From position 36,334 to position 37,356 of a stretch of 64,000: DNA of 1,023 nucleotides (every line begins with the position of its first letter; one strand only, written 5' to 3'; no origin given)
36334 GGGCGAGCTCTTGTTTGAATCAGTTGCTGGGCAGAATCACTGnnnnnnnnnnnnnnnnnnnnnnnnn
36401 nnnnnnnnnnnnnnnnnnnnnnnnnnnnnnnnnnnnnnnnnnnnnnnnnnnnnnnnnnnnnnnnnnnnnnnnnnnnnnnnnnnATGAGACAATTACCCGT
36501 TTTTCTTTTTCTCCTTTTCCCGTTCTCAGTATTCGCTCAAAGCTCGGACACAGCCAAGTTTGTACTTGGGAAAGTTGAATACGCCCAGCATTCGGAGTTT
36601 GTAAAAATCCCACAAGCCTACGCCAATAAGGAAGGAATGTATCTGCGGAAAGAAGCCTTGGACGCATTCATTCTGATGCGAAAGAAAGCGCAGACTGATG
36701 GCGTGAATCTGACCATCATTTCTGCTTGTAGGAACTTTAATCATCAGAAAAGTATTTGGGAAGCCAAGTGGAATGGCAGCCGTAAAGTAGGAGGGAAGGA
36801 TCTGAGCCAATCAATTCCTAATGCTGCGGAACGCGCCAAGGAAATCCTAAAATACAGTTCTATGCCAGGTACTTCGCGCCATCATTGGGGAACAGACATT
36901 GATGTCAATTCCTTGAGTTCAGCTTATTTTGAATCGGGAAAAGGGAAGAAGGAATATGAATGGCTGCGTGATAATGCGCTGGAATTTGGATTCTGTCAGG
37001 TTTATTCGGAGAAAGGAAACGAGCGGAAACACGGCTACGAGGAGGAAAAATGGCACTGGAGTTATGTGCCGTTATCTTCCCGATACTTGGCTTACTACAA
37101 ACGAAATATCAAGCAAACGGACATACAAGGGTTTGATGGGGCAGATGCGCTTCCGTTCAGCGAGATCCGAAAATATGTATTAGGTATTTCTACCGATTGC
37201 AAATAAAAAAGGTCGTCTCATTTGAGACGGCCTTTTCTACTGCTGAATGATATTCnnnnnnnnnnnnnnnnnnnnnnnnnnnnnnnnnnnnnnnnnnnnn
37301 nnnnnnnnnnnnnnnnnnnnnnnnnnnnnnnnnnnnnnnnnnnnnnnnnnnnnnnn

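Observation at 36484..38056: T9SS-exported thioredoxin-like protein and a coupled M15 peptidase flanking Cys-rich adhesins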

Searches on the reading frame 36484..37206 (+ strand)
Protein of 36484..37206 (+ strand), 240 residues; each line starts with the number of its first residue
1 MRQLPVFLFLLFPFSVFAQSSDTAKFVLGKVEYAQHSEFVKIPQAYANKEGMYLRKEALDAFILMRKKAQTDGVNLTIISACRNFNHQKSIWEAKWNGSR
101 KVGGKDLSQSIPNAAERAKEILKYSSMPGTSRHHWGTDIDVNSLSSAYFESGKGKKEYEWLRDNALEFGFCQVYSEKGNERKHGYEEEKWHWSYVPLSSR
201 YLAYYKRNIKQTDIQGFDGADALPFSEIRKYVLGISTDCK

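Call 6: search_protein_families(library=pfam, proteins=[window:36484-37206:+], max_evalue=0.01)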
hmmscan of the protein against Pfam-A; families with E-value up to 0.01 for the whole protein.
window:36484-37206:+ (240 aa): 1 family
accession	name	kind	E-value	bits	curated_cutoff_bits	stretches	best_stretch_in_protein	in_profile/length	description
PF02557.22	VanY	-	3.2e-34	118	25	1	53-196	3-131/132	D-alanyl-D-alanine carboxypeptidase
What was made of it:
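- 36484..37206 (+): M15B (VanY/LdcB-like) zinc peptidase, 240 aa, with signal peptide residues 1-18 and VanY domain residues 53-196. PF02557 at 118 bits (call 6).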

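Call 7: search_protein_families(library=ncbifam, proteins=[window:36484-37206:+], max_evalue=0.01)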
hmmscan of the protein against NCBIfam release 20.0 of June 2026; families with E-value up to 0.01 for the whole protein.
window:36484-37206:+ (240 aa): 4 families
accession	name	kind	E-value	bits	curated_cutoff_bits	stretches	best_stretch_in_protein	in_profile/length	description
NF000473.1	vanY_BG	exception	2.9e-10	40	400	1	65-198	138-255/274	VanY-B/VanY-G family D-Ala-D-Ala carboxypeptidase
NF041194.1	LD_carboxy_LdcB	exception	1.6e-09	38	275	1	119-199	83-159/180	LD-carboxypeptidase LdcB/DacB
NF000380.1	vanXY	equivalog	1.2e-07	31.4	250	1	38-196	16-158/179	D,D-carboxypeptidase/D,D-dipeptidase VanXY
NF000472.1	vanY_AFMPt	exception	1.3e-07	31.1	425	1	124-198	144-213/283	VanY-A/VanY-F/VanY-M family D-Ala-D-Ala carboxypeptidase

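Call 40: find_homologous_proteins(query=window:36484-37206:+, max_evalue=1e-10)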
Query window:36484-37206:+ (240 aa): 6133 proteins with E <= 1e-10 among 6382 candidates; the best 120 are listed.
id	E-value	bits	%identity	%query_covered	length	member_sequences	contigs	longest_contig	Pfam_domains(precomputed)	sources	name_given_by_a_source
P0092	6.1e-161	552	100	100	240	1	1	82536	PF02557.23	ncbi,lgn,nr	ncbi:MAG: M15 family metallopeptidase [Flavobacteriales bacterium]|nr:M15 family metallopeptidase [F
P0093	8.2e-130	450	80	100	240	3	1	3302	PF02557.23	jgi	-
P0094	8.9e-130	450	78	100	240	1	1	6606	PF02557.23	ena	-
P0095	1.0e-129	449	80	94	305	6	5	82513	PF02557.23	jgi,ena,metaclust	metaclust:\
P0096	1.2e-129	449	80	100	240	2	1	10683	PF02557.23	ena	-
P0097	2.7e-128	445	78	94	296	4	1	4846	PF02557.23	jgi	-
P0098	3.9e-128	444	77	100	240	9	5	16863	PF02557.23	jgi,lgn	jgi:D-alanyl-D-alanine carboxypeptidase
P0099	5.7e-127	440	77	99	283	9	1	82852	PF02557.23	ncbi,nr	ncbi:MAG: M15 family metallopeptidase [Flavobacteriales bacterium]|nr:M15 family metallopeptidase [F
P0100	3.8e-125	434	78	100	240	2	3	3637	PF02557.23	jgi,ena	-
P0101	9.4e-125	433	76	100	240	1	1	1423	PF02557.23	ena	-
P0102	1.8e-124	432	78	100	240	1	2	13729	PF02557.23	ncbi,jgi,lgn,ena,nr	ncbi:MAG TPA: peptidase M15 [Flavobacteriales bacterium]|nr:peptidase M15 [Flavobacteriales bacteriu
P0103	2.2e-124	432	75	100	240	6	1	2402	PF02557.23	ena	-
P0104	7.3e-124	430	78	98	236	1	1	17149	PF02557.23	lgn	-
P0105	1.4e-121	423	74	100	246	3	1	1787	PF02557.23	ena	-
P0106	1.3e-118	413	73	100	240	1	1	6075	PF02557.23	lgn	-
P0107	1.6e-116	406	74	100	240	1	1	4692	PF02557.23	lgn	-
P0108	5.5e-115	401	73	95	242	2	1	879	PF02557.23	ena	-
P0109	2.5e-111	389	70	100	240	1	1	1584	PF02557.23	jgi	jgi:LAS superfamily LD-carboxypeptidase LdcB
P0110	2.5e-108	379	68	100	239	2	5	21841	PF02557.23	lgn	-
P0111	8.1e-108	378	67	100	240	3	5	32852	PF02557.23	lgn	-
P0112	1.1e-107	377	67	100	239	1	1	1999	PF02557.23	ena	-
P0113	9.5e-107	374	66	100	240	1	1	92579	PF02557.23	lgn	-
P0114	1.9e-106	373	67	100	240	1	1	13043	PF02557.23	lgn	-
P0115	2.7e-106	373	65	100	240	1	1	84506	PF02557.23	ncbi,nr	ncbi:MAG: M15 family metallopeptidase [Flavobacteriales bacterium]|nr:M15 family metallopeptidase [F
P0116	8.5e-104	364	67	100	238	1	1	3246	PF02557.23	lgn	-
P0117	8.6e-104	364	65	100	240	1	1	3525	PF02557.23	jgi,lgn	jgi:LAS superfamily LD-carboxypeptidase LdcB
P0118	1.6e-103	364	65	99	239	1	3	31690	PF02557.23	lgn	-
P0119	2.2e-103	363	65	100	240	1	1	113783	PF02557.23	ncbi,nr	ncbi:MAG: D-alanyl-D-alanine carboxypeptidase family protein [Flavobacteriales bacterium]|nr:D-alany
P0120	6.4e-102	358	64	100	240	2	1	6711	PF02557.23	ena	-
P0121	1.4e-101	357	64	100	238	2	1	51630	PF02557.23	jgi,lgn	jgi:LAS superfamily LD-carboxypeptidase LdcB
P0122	2.0e-101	357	64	99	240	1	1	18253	PF02557.23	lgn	-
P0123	1.2e-100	354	63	100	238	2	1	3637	PF02557.23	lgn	-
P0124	3.7e-100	353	61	100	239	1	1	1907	PF02557.23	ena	-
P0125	4.6e-100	352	64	100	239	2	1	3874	PF02557.23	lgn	-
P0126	2.6e-99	350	64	99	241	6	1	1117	PF02557.23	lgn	-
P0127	2.2e-98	347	61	100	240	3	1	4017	PF02557.23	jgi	jgi:D-alanyl-D-alanine carboxypeptidase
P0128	1.9e-97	344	60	100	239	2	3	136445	PF02557.23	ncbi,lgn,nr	ncbi:MAG: M15 family metallopeptidase [Flavobacteriales bacterium]|nr:M15 family metallopeptidase [F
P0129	4.8e-97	342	60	100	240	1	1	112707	PF02557.23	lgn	-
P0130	9.9e-97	341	63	100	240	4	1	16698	PF02557.23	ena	-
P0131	1.6e-96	341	65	96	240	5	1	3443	PF02557.23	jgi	jgi:LAS superfamily LD-carboxypeptidase LdcB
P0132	1.4e-95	338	63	100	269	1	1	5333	PF02557.23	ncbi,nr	ncbi:MAG: M15 family metallopeptidase [Flavobacteriales bacterium]|nr:M15 family metallopeptidase [F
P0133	1.3e-94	334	59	100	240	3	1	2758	PF02557.23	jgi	jgi:LAS superfamily LD-carboxypeptidase LdcB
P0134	2.6e-94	333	57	99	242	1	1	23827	PF02557.23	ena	-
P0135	3.6e-94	333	59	98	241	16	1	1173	PF02557.23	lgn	-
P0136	4.3e-94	333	58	98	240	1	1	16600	PF02557.23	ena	-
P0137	1.0e-93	331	58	97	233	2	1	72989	PF02557.23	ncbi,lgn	-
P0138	2.4e-93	330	60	100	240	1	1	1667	PF02557.23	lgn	-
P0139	3.1e-93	330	61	99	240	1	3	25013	PF02557.23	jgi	-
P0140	3.6e-93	330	60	100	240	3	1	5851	PF02557.23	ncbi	-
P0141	3.8e-93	330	58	99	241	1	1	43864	PF02557.23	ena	-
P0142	5.2e-93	329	60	100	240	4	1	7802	PF02557.23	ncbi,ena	-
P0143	1.9e-92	327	59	98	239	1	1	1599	PF02557.23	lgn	-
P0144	2.0e-92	327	57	99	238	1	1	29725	PF02557.23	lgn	-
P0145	2.6e-92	327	63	92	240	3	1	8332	PF02557.23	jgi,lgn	-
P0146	5.4e-92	326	56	97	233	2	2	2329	PF02557.23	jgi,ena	-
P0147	5.7e-92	326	58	98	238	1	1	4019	PF02557.23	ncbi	-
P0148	4.7e-91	323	58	99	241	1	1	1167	PF02557.23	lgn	-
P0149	6.7e-91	322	57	100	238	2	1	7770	PF02557.23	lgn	-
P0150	6.9e-91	322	60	99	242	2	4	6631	PF02557.23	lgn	-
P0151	2.0e-90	321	56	100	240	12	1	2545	PF02557.23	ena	-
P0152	2.9e-90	320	56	99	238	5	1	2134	PF02557.23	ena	-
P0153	8.7e-90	319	58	99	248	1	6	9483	PF02557.23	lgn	-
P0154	2.0e-89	317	57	100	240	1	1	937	PF02557.23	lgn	-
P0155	2.0e-89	317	59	93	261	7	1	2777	PF02557.23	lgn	-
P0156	3.3e-89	317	57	100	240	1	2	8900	PF02557.23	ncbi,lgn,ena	-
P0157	7.3e-89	316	60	89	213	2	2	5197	PF02557.23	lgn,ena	-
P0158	1.4e-88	315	58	100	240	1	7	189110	PF02557.23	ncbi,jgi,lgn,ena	jgi:LAS superfamily LD-carboxypeptidase LdcB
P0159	1.6e-88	314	64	89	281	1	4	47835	PF02557.23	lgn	-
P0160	6.3e-88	313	55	98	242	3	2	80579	PF02557.23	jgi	jgi:D-alanyl-D-alanine carboxypeptidase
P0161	1.7e-87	311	59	91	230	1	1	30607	PF02557.23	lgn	-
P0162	1.9e-87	311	56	98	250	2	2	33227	PF02557.23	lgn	-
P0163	3.1e-87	310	59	97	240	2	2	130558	PF02557.23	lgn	-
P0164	4.3e-87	310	63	89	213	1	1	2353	PF02557.23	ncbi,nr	ncbi:MAG: M15 family metallopeptidase [Flavobacteriales bacterium]|nr:M15 family metallopeptidase [F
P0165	8.1e-87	309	59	100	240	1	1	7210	PF02557.23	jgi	-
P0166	8.8e-87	309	59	93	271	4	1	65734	PF02557.23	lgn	-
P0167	9.7e-87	309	59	88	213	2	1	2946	PF02557.23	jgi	jgi:LAS superfamily LD-carboxypeptidase LdcB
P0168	1.5e-86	308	60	89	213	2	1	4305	PF02557.23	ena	-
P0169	5.8e-86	306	56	99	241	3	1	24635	PF02557.23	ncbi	ncbi:MAG: hypothetical protein RL266_2237 [Bacteroidota bacterium]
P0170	8.4e-86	306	59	95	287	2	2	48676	PF02557.23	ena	-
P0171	4.0e-85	303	54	97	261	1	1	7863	PF02557.23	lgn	-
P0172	1.1e-84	302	57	100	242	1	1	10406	PF02557.23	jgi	-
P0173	1.1e-84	302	55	100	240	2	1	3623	PF02557.23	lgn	-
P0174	2.4e-84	301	58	91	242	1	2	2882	PF02557.23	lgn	-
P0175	3.8e-84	300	57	95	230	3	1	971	PF02557.23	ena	-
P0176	8.2e-84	299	56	98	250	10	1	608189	PF02557.23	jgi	jgi:zinc D-Ala-D-Ala carboxypeptidase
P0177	1.2e-83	299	55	99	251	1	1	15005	PF02557.23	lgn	-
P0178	1.7e-83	298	62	89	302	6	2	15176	PF02557.23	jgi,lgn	jgi:D-alanyl-D-alanine carboxypeptidase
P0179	1.8e-83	298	58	92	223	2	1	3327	PF02557.23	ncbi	ncbi:MAG: M15 family metallopeptidase, partial [Flavobacteriales bacterium]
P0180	2.2e-83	298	58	94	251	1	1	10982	PF02557.23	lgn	-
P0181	2.3e-83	298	52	99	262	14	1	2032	PF02557.23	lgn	-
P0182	2.3e-83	298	60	90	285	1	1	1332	PF02557.23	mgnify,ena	mgnify:CR=1 FL=1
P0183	6.1e-83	296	56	91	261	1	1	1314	PF02557.23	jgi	-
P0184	6.5e-83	296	56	95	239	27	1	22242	PF02557.23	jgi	jgi:D-alanyl-D-alanine carboxypeptidase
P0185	9.8e-83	296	72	73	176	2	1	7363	PF02557.23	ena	-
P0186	1.9e-82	295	61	89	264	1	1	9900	PF02557.23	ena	-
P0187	2.2e-82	294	61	89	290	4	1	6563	PF02557.23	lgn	-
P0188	3.1e-82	294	59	89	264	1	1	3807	PF02557.23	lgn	-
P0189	4.6e-82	293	60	91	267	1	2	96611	PF02557.23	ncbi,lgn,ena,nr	ncbi:MAG: M15 family metallopeptidase [Saprospiraceae bacterium]|nr:M15 family metallopeptidase [Sap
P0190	8.4e-82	292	61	90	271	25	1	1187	PF02557.23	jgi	jgi:LAS superfamily LD-carboxypeptidase LdcB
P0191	2.4e-81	291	54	98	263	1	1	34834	PF02557.23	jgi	jgi:zinc D-Ala-D-Ala carboxypeptidase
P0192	2.6e-81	291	57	90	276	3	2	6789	PF02557.23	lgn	-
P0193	4.0e-81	290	59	89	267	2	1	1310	PF02557.23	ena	-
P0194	5.6e-81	290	55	95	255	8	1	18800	PF02557.23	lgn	-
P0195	9.9e-81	289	58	89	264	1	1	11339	PF02557.23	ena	-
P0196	1.0e-80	289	59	89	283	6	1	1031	PF02557.23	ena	-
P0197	1.8e-80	288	58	89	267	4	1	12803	PF02557.23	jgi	-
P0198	2.1e-80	288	57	91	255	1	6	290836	PF02557.23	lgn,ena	-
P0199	2.2e-80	288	57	90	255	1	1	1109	PF02557.23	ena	-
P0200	2.8e-80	287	55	95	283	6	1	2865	PF02557.23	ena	-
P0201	3.7e-80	287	57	91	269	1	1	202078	PF02557.23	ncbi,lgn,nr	ncbi:MAG: M15 family metallopeptidase [Bacteroidetes bacterium]|nr:M15 family metallopeptidase [Bact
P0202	3.7e-80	287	60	90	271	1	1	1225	PF02557.23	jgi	jgi:LAS superfamily LD-carboxypeptidase LdcB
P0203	4.0e-80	287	57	89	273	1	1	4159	PF02557.23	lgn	-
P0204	4.0e-80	287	56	91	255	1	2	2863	PF02557.23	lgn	-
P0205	7.5e-80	286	56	91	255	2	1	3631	PF02557.23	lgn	-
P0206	8.1e-80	286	55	95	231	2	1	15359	PF02557.23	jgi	jgi:D-alanyl-D-alanine carboxypeptidase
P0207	9.6e-80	286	56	95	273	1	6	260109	PF02557.23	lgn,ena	-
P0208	1.0e-79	286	52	99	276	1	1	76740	PF02557.23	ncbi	-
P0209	1.1e-79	286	57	89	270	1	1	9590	PF02557.23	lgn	-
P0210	1.4e-79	285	59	90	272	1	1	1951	PF02557.23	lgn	-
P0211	1.6e-79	285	58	91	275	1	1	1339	PF02557.23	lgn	-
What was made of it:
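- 36484..37206 (+): 6133 homologues at E<=1e-10 (call 40)
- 6133 homologues (call 40). The family is very widespread (6133 homologues, call 40).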

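Call 41: find_encoding_contigs(protein=P0099, flank=8000, max_places=1)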
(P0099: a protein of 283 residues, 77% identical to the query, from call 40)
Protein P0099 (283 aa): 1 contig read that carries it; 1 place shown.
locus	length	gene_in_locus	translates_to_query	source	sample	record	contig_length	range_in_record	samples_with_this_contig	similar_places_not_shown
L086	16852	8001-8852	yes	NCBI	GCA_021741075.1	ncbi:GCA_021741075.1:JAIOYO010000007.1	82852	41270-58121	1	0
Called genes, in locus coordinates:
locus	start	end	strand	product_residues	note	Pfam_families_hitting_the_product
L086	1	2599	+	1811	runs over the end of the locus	PF22352:K319L-like_PKD (faint), PF18911:PKD_4 (faint), PF19081:Ig_7 (faint), PF13585:CHU_C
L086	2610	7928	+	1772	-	PF25778:DUF7948, PF00801:PKD (weak), PF18911:PKD_4, PF19081:Ig_7 (faint), PF22352:K319L-like_PKD (faint), PF18911:PKD_4 (weak), PF13585:CHU_C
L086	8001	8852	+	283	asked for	PF02557:VanY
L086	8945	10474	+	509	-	PF00117:GATase, PF07722:Peptidase_C26 (faint), PF02540:NAD_synthase, PF00958:GMP_synt_C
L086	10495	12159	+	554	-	PF01476:LysM, PF13458:Peripla_BP_6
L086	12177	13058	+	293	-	PF01218:Coprogen_oxidas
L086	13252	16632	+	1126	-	PF18483:Lectin_L-type_dom, PF00801:PKD, PF18911:PKD_4, PF00801:PKD, PF18911:PKD_4, PF00801:PKD, PF18911:PKD_4, PF00801:PKD, +6 more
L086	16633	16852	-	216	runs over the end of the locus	PF03548:LolA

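Call 42: find_encoding_contigs(protein=P0119, flank=8000, max_places=1)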
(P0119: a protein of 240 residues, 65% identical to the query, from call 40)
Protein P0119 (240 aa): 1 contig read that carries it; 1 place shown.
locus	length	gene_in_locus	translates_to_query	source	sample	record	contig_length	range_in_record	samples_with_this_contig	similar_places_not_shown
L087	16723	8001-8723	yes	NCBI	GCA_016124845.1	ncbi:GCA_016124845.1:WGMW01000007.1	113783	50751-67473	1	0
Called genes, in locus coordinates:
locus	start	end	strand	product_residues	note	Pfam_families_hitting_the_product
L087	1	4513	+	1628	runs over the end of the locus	PF18911:PKD_4 (faint), PF22352:K319L-like_PKD (faint), PF19081:Ig_7 (faint), PF13585:CHU_C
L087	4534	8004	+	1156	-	PF25778:DUF7948, PF18911:PKD_4 (faint), PF13585:CHU_C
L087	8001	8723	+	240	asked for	PF02557:VanY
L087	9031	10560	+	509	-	PF00117:GATase, PF07722:Peptidase_C26 (weak), PF02540:NAD_synthase, PF03054:tRNA_Me_trans (faint), PF00958:GMP_synt_C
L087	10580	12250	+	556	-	PF01476:LysM (weak), PF01094:ANF_receptor (weak), PF13458:Peripla_BP_6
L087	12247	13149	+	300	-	PF01218:Coprogen_oxidas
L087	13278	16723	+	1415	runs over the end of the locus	PF18911:PKD_4, PF00801:PKD, PF18911:PKD_4, PF13585:CHU_C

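Call 43: find_encoding_contigs(protein=P0158, flank=8000, max_places=1)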
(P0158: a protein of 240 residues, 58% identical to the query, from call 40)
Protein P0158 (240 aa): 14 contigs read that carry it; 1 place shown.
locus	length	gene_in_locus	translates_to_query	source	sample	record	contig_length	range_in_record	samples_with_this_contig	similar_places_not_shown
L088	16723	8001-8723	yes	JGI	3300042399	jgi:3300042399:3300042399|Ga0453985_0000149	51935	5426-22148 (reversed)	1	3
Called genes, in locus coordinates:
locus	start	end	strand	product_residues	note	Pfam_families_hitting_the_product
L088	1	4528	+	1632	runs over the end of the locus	PF00801:PKD (weak), PF18911:PKD_4 (faint), PF22352:K319L-like_PKD (faint), PF19081:Ig_7 (faint), PF13585:CHU_C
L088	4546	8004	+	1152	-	PF25778:DUF7948, PF18911:PKD_4, PF13585:CHU_C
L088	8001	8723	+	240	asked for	PF02557:VanY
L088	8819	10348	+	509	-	PF00117:GATase, PF07722:Peptidase_C26 (weak), PF02540:NAD_synthase, PF00958:GMP_synt_C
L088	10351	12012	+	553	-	PF01476:LysM, PF01094:ANF_receptor (faint), PF13458:Peripla_BP_6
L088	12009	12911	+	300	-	PF01218:Coprogen_oxidas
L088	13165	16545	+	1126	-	PF18483:Lectin_L-type_dom, PF00801:PKD, PF18911:PKD_4, PF00801:PKD, PF18911:PKD_4, PF00801:PKD, PF18911:PKD_4, PF00801:PKD, +9 more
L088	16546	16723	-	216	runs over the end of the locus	PF03548:LolA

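Call 44: find_encoding_contigs(protein=P0176, flank=8000, max_places=1)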
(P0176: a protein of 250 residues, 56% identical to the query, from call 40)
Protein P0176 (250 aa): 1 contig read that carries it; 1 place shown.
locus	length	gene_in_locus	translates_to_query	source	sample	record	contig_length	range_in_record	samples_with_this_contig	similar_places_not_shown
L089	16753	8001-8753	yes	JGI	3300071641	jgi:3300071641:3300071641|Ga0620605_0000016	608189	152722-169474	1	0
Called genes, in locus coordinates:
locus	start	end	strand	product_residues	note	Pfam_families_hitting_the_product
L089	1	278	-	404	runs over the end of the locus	PF03116:NQR2_RnfD_RnfE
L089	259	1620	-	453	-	PF05896:NQRA_N, PF24836:NQRA_2nd, PF11973:NQRA_SLBB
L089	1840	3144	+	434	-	PF17116:T9SS_plug_1st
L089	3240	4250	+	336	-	PF07661:MORN_2 (faint)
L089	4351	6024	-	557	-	PF00128:Alpha-amylase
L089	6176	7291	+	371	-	PF00487:FA_desaturase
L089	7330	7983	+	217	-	PF13489:Methyltransf_23, PF13649:Methyltransf_25, PF13847:Methyltransf_31, PF08241:Methyltransf_11, PF08242:Methyltransf_12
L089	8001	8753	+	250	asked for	PF02557:VanY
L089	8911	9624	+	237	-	PF01113:DapB_N, PF05173:DapB_C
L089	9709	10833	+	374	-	PF10502:Peptidase_S26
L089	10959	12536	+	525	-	PF22694:CtpB_N-like (weak), PF13180:PDZ_2, PF17820:PDZ_6, PF03572:Peptidase_S41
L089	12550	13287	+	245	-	-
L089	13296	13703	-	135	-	-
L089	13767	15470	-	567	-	PF03993:DUF349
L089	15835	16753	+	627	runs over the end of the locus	-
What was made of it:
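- L089 context: methyltransferase, dapB, signal peptidase (call 44).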

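Call 53: find_related_loci(query=A2, collection=metagenome_contigs, flank=6000)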
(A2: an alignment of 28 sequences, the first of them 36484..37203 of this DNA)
Query A2 (240 aa) in metagenome_contigs; peptide patterns used: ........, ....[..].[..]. (x = any residue, [..] = any of these).
600 stretches matched a pattern (row limit reached: there are more); 570 encode a relative of the query (tblastn E <= 1e-3); the best 80 are kept; 80 distinct loci.
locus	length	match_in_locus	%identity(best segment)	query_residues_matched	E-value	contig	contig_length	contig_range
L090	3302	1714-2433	80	1-240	2e-139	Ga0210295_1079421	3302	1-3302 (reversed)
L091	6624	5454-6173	78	1-240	9e-129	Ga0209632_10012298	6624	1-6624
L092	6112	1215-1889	79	16-240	1e-126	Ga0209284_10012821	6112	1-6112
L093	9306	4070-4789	64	1-240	6e-103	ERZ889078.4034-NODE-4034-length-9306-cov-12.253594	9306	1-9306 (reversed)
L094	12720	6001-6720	63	1-240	9e-103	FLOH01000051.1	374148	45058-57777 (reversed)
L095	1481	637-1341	58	6-240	6e-106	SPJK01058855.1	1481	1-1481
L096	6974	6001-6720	60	1-240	3e-98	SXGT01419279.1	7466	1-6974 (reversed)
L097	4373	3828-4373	78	2-183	1e-97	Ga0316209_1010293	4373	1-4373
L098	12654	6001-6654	63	20-239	9e-96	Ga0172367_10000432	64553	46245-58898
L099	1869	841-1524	55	13-240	3e-89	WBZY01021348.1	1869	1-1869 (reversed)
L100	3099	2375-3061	55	13-240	1e-85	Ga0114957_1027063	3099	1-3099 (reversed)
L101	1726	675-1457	52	7-240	1e-87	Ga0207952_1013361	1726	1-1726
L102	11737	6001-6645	57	27-240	1e-82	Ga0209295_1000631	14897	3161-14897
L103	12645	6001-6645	57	27-240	2e-82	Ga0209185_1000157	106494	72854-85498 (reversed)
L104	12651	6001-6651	58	25-240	3e-82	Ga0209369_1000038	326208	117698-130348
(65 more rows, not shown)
